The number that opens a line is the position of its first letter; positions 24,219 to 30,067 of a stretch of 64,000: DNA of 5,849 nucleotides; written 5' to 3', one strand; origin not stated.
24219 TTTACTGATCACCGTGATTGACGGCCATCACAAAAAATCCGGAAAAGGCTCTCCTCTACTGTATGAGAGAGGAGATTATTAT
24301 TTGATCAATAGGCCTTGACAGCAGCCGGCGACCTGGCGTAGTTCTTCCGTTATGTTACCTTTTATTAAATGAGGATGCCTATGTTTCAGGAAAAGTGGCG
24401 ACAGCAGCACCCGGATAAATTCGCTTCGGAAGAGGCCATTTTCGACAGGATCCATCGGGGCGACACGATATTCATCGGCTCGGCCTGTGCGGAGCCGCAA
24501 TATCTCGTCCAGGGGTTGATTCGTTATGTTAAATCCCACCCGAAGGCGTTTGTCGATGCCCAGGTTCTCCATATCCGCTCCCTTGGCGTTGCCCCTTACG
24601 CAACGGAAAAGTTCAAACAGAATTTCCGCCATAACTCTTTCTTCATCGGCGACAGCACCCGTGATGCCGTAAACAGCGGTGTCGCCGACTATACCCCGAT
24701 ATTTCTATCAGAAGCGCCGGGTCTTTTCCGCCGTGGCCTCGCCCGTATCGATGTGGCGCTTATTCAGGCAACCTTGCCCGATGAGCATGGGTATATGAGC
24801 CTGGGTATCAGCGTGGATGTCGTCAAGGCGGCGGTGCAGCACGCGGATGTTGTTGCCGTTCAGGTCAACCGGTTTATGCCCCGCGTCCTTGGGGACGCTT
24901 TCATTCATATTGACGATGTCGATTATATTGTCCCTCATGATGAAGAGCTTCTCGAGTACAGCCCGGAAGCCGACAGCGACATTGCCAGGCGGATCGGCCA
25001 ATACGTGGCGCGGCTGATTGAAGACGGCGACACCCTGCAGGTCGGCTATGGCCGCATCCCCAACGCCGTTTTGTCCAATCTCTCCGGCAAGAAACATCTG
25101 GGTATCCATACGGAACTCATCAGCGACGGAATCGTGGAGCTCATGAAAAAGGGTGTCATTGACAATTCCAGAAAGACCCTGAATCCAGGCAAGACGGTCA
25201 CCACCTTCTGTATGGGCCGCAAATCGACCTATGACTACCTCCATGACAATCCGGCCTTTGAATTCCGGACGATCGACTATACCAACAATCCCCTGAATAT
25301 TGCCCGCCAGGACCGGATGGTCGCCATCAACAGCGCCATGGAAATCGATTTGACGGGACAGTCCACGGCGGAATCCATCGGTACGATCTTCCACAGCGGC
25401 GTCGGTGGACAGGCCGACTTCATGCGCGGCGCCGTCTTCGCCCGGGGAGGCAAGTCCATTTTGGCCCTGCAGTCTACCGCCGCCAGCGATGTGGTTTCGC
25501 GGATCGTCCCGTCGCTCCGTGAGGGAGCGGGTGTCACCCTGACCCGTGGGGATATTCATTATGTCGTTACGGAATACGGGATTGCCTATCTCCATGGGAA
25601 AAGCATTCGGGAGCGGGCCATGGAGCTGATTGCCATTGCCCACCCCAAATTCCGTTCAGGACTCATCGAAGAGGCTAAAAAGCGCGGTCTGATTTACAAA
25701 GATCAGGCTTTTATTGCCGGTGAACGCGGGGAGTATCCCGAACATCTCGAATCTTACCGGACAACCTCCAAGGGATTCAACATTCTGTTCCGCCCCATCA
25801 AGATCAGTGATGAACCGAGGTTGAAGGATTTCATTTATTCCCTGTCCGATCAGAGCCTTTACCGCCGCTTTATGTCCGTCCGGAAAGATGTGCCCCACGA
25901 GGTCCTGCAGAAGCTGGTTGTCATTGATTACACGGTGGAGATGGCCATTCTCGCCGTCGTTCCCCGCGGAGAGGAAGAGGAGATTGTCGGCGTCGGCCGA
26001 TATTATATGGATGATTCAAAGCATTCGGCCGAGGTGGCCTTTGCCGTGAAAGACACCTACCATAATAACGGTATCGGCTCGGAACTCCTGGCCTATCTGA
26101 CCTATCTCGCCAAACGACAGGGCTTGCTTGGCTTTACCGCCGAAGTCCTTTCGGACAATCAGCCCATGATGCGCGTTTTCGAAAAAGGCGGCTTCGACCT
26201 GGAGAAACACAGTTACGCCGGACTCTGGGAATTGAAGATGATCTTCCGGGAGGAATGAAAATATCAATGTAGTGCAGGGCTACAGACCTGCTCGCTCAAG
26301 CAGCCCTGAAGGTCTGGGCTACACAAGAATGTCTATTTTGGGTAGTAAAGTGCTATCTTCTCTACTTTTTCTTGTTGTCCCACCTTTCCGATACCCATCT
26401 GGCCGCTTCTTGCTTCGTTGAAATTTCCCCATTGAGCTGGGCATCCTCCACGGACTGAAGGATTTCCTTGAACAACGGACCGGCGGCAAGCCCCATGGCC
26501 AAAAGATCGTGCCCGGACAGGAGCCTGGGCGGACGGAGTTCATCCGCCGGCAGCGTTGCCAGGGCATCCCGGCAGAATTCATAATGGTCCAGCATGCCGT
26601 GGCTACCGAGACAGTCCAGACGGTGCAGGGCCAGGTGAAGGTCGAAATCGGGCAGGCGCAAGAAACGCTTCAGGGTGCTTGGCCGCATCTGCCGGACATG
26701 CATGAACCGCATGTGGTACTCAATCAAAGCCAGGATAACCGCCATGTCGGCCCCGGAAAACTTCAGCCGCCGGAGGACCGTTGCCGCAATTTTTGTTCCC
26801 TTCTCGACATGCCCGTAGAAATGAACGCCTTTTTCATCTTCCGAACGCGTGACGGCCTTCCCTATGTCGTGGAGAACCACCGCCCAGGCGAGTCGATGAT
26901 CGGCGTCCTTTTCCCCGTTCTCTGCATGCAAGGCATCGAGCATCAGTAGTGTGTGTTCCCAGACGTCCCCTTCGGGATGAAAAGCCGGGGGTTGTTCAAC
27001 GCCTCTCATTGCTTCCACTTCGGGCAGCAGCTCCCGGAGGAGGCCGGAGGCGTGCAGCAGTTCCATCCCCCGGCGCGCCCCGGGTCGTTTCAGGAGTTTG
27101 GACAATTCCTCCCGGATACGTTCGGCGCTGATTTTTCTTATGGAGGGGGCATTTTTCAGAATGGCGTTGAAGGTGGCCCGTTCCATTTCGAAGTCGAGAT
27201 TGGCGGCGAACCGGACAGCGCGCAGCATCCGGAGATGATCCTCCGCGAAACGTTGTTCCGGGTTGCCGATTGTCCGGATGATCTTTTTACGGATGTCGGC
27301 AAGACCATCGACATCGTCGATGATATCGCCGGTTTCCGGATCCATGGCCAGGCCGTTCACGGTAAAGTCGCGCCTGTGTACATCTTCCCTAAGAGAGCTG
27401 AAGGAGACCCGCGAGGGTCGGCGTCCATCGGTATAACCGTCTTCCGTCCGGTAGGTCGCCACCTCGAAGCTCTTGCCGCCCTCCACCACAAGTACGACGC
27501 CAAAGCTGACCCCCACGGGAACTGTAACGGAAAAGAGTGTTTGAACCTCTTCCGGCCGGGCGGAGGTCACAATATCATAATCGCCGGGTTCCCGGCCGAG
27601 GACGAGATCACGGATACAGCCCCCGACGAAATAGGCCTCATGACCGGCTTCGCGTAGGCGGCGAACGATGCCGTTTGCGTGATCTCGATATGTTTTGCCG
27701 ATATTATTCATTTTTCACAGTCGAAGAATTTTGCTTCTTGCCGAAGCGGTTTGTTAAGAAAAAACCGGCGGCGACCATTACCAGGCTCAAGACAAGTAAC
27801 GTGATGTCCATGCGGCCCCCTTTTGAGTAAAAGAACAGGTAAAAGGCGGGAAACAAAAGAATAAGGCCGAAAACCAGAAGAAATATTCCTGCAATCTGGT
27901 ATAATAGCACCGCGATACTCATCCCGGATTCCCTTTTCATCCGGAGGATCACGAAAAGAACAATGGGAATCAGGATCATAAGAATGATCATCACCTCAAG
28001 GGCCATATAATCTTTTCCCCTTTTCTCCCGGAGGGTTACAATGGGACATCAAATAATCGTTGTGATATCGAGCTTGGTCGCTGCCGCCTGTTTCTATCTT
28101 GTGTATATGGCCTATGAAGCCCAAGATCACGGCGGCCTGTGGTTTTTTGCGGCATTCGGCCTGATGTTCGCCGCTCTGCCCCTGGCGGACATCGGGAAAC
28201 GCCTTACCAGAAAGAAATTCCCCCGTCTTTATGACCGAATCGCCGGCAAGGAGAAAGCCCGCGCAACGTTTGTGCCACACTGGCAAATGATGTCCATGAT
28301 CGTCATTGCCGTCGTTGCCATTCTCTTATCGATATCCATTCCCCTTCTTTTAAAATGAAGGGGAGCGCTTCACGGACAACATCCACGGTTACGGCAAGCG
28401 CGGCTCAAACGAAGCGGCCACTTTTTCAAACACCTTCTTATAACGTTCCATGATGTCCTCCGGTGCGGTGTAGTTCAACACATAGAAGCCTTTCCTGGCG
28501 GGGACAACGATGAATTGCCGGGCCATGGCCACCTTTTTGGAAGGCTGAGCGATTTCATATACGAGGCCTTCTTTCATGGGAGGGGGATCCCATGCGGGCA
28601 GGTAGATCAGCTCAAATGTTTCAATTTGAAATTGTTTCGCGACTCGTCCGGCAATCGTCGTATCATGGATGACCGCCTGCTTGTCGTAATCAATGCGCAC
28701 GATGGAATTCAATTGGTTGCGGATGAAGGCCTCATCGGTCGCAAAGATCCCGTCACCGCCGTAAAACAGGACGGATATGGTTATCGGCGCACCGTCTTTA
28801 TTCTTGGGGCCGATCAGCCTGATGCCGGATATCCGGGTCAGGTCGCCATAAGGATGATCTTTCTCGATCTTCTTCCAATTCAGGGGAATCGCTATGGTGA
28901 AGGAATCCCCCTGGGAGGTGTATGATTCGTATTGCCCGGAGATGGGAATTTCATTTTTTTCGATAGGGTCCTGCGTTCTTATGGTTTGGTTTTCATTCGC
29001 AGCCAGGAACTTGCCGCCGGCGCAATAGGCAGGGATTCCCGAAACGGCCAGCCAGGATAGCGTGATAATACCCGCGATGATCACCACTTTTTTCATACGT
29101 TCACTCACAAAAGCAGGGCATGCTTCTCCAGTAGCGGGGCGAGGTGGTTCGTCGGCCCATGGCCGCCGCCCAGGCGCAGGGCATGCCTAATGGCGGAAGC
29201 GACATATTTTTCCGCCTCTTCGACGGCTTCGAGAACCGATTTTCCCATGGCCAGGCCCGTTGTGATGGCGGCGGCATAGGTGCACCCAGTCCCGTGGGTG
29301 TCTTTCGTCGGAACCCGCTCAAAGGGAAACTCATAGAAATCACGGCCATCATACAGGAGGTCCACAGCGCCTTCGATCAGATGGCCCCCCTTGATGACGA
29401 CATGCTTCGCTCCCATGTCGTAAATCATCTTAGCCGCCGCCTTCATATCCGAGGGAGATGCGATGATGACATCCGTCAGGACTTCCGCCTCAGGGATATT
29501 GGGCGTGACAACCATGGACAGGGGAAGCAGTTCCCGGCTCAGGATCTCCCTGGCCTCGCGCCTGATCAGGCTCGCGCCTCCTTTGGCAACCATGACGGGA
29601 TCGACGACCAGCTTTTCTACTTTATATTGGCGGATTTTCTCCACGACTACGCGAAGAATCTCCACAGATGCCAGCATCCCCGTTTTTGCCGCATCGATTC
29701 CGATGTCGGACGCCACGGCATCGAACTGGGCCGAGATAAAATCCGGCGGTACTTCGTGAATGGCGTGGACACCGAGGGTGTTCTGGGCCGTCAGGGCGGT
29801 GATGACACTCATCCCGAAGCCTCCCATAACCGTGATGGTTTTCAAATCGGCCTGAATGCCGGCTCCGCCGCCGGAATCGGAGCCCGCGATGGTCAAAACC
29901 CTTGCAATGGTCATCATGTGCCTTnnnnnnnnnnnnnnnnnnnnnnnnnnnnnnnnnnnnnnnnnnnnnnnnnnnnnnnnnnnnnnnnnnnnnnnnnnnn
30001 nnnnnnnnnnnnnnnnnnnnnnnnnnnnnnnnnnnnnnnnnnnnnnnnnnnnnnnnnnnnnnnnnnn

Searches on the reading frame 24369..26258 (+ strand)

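Call 15: search_protein_families(library=pfam, proteins=[window:24369-26258:+], max_evalue=0.001)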
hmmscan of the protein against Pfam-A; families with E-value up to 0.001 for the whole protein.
window:24369-26258:+ (629 aa): 7 families
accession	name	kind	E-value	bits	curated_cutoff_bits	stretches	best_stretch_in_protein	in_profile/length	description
PF13336.12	AcetylCoA_hyd_C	-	1.6e-62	210.4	23.7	1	283-436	1-154/154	Acetyl-CoA hydrolase/transferase C-terminal domain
PF02550.21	AcetylCoA_hydro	-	7e-49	167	24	1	10-194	8-193/198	Acetyl-CoA hydrolase/transferase N-terminal domain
PF00583.31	Acetyltransf_1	-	2.8e-13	50.6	20.7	1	531-609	37-116/116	Acetyltransferase (GNAT) family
PF13420.13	Acetyltransf_4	-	2.1e-09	38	24.3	1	535-613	56-138/155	Acetyltransferase (GNAT) domain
PF13302.13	Acetyltransf_3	-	3.1e-09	38.1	25.4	1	472-609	2-137/138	Acetyltransferase (GNAT) domain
PF13508.13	Acetyltransf_7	-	1e-06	29.4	27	1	536-609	11-82/84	Acetyltransferase (GNAT) domain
PF01144.29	CoA_trans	-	6.9e-05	22.8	23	0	21-56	5-43/217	Coenzyme A transferase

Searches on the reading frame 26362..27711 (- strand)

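Call 15: search_protein_families(library=pfam, proteins=[window:26362-27711:-], max_evalue=0.001)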
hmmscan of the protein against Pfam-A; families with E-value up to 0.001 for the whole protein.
window:26362-27711:- (449 aa): 4 families
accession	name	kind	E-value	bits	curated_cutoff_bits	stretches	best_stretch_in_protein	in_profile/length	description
PF01743.26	PolyA_pol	-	6.2e-36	124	23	1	26-146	1-126/126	Poly A polymerase head domain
PF12627.12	PolyA_pol_RNAbd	-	8.1e-20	70.8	22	1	173-234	1-62/64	Probable RNA and SrmB- binding site of polymerase A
PF01966.28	HD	-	2.9e-09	37.7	22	1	250-350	1-106/116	HD domain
PF13735.12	tRNA_NucTran2_2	-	5.4e-06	26.9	27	1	398-436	105-144/149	tRNA nucleotidyltransferase domain 2 putative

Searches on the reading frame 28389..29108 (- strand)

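Call 17: search_protein_families(library=pfam, proteins=[window:28389-29108:-], max_evalue=0.001)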
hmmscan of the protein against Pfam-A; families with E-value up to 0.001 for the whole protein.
window:28389-29108:- (239 aa): 1 family
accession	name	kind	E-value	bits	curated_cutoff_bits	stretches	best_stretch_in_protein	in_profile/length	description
PF01789.22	PsbP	-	6.5e-07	29.9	23.5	0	184-235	104-154/155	PsbP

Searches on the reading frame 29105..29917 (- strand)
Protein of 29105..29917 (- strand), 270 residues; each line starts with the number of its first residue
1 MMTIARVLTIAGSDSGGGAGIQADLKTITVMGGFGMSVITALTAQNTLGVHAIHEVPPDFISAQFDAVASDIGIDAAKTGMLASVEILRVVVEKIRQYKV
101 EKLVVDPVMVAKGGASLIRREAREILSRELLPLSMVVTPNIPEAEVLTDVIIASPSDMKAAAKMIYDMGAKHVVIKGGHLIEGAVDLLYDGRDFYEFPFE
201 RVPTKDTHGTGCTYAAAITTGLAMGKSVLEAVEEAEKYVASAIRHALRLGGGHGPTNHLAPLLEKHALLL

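Call 17: search_protein_families(library=pfam, proteins=[window:29105-29917:-], max_evalue=0.001)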
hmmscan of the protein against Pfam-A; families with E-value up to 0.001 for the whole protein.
window:29105-29917:- (270 aa): 2 families
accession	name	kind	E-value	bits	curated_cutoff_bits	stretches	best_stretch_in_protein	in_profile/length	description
PF08543.17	Phos_pyr_kin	-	5.6e-99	330.9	27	1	14-257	1-246/246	Phosphomethylpyrimidine kinase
PF00294.29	PfkB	-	4.4e-11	43.1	25.8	1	127-238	177-285/302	pfkB family carbohydrate kinase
